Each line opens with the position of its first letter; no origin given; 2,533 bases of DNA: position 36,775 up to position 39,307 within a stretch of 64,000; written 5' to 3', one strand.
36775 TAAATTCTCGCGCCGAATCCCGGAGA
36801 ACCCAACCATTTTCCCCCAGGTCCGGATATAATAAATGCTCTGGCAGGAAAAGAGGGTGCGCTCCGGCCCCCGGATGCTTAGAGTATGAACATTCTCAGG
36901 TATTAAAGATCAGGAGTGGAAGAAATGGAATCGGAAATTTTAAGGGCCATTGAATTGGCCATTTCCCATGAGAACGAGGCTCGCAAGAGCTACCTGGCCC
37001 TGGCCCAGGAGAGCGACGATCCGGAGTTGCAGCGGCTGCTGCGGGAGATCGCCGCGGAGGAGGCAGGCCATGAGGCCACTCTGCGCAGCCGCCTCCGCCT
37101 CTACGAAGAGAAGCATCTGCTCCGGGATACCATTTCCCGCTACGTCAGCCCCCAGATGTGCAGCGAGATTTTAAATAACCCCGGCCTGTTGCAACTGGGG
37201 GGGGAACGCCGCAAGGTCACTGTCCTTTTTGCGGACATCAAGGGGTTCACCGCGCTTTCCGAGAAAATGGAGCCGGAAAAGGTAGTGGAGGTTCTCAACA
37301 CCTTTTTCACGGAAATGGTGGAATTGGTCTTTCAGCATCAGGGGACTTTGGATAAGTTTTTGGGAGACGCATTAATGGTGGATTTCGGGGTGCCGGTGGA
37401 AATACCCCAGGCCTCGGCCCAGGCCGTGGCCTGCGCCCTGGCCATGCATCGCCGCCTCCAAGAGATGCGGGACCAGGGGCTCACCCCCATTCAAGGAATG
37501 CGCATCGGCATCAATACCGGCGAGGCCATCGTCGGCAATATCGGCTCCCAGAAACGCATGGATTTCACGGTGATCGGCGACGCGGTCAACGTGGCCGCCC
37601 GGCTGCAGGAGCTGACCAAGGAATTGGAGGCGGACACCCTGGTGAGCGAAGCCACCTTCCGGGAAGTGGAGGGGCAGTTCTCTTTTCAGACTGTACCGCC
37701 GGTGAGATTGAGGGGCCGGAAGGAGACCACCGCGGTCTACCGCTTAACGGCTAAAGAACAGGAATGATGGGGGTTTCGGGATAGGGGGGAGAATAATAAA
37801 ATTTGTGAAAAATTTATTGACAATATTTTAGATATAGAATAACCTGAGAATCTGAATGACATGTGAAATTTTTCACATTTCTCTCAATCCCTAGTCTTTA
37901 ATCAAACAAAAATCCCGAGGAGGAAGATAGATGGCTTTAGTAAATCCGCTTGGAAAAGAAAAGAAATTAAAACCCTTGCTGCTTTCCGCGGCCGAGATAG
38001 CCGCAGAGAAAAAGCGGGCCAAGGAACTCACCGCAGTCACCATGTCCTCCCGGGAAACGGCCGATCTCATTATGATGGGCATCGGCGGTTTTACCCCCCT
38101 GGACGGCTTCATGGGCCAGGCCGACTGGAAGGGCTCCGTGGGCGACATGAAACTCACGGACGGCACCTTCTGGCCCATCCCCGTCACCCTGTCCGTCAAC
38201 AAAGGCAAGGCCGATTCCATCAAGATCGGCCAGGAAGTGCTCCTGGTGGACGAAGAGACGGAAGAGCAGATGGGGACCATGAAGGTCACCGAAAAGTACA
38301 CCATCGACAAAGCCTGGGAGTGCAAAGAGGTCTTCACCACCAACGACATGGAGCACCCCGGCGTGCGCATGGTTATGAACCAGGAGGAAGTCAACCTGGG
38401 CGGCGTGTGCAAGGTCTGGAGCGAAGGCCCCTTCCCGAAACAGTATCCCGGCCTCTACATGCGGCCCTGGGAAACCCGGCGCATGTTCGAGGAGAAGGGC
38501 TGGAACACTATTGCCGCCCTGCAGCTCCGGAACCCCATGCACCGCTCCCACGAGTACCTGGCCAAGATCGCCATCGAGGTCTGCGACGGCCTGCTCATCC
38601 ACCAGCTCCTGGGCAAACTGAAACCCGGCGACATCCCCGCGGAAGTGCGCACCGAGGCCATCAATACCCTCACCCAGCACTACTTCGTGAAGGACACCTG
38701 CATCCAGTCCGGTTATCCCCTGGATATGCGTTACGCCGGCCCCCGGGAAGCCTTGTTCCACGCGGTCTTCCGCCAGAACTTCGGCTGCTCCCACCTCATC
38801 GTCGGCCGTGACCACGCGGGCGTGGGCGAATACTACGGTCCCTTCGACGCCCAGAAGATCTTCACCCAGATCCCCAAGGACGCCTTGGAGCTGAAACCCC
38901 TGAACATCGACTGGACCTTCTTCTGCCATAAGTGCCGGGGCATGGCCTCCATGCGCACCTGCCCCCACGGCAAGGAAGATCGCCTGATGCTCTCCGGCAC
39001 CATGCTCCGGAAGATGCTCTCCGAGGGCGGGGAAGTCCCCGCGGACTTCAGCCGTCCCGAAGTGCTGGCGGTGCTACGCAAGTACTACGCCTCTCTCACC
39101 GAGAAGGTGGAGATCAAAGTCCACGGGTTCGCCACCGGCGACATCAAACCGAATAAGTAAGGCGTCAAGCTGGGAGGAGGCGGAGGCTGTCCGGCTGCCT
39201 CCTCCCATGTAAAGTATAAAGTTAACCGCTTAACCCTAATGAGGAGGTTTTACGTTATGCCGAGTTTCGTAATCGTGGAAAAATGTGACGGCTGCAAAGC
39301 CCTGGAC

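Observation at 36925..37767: Ferritin/rubrerythrin half-domain fused to an adenylate cyclase directly upstream of sat-aprBA-qmoABC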

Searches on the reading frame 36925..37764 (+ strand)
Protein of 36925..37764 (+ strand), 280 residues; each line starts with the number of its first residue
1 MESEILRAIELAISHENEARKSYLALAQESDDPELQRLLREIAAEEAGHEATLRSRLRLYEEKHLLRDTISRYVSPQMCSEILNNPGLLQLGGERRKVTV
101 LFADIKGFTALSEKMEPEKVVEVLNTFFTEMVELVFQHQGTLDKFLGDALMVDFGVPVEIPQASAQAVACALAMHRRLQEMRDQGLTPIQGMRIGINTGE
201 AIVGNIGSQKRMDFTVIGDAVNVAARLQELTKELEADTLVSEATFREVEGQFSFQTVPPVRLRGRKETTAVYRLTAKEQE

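Call 4: search_protein_families(library=pfam, proteins=[window:36925-37764:+], max_evalue=10)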
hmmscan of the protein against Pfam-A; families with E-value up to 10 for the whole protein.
window:36925-37764:+ (280 aa): 9 families
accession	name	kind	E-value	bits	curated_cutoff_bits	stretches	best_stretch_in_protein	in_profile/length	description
PF00211.25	Guanylate_cyc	-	4e-31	108.5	21.9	1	96-270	7-178/183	Adenylate and Guanylate cyclase catalytic domain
PF02915.23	Rubrerythrin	-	4e-09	37.4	22.8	2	9-65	3-61/137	Rubrerythrin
PF00210.30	Ferritin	-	0.0025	18.2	24.5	1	5-59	81-138/142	Ferritin-like domain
PF09537.16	DUF2383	-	0.0056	17.2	30.8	1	7-62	4-59/111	Domain of unknown function (DUF2383)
PF03405.20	FA_desaturase_2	-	0.016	14.5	22.7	1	12-53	166-202/325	Fatty acid desaturase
PF22199.2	FKBP26_IF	-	0.022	15.1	27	1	178-208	5-35/46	FKBP26, IF domain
PF13668.12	Ferritin_2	-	0.036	14.6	24.7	1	15-56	94-135/138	Ferritin-like domain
PF07875.18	Coat_F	-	0.24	12.1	25.7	1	13-49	10-46/63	Coat F domain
PF11455.13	MazE-like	-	0.54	10.7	22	0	16-46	32-62/65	Antitoxin MazE-like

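Call 5: search_protein_families(library=ncbifam, proteins=[window:36925-37764:+], max_evalue=10)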
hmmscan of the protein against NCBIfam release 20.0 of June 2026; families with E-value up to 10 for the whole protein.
window:36925-37764:+ (280 aa): 6 families
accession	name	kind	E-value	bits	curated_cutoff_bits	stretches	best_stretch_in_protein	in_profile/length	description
TIGR03903.1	TOMM_kin_cyc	equivalog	1.3e-10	39.9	705.75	1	90-264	280-453/1267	TOMM system kinase/cyclase fusion protein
NF058679.1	EncB_fam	subfamily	1.6e-07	31.4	90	1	3-63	19-79/117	encapsulin nanocompartment ferritin-likeEncB family encapsulin nanocompartment ferritin-like cargo protein cargo protein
TIGR04535.1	ferrit_encaps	subfamily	6e-05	23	125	1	3-58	13-67/114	encapsulin-associated ferritin-like protein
NF045676.1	FeExpMbfA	equivalog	0.0018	17.7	450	1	11-54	102-145/318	iron exporter MbfA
NF058678.1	EncB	exception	0.039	14.2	210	1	10-61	16-67/160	encapsulin nanocompartment ferritin-like cargo protein EncB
NF009413.0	PRK12775.1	equivalog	0.041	11.6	1895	1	4-57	860-913/1006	putative trifunctional 2-polyprenylphenol hydroxylase/glutamate synthase subunit beta/ferritin domain-containing protein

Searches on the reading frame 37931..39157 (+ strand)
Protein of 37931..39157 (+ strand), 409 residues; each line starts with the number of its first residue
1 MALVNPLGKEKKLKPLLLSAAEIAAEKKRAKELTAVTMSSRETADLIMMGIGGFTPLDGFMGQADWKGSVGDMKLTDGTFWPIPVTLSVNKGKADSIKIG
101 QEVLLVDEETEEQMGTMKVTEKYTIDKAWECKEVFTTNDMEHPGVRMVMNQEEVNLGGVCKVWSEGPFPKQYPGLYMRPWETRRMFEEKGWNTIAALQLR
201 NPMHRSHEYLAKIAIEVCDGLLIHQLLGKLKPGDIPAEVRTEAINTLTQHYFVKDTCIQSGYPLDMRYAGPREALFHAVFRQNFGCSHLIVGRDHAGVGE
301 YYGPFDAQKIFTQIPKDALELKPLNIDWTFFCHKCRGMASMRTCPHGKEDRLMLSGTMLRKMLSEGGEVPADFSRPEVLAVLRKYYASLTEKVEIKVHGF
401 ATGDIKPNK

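Call 40: search_protein_families(library=pfam, proteins=[window:37931-39157:+], max_evalue=0.01)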
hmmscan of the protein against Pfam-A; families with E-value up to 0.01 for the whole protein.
window:37931-39157:+ (409 aa): 2 families
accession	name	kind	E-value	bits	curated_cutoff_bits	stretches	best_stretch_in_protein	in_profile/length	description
PF01747.23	ATP-sulfurylase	-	9.1e-88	293.6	24.3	1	175-385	3-212/212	ATP-sulfurylase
PF14306.12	PUA_2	-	1.9e-49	167.8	27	1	6-163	3-157/159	PUA-like domain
